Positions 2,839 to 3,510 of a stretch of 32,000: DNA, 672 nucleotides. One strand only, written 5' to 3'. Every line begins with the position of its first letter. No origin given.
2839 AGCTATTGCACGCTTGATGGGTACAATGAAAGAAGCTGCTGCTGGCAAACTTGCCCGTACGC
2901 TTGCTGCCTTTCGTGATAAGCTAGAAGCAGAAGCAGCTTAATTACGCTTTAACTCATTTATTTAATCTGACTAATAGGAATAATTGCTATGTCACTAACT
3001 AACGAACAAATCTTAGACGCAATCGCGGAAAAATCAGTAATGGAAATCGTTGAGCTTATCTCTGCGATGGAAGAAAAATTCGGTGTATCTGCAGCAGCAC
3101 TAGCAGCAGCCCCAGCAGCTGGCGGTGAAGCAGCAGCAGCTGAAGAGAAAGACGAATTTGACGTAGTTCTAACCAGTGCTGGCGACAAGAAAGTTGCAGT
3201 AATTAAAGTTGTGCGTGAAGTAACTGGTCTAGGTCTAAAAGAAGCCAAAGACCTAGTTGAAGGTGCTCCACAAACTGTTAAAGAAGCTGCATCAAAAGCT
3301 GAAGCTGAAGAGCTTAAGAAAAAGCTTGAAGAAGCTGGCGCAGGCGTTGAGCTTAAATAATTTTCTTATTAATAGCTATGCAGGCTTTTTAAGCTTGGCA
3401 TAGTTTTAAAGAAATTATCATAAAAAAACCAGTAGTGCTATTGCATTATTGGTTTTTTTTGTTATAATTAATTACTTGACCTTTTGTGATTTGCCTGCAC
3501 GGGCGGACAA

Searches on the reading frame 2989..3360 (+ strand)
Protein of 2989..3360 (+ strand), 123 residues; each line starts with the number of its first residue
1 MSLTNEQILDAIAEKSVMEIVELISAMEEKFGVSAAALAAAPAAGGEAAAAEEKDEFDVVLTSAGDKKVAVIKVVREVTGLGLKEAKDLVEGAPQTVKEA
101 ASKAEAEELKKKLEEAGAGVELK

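Call 26: find_encoding_contigs(protein=window:2989-3360:+, flank=10000, max_places=10)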
Protein window:2989-3360:+ (123 aa): no gene with exactly this product is on record in the collection.
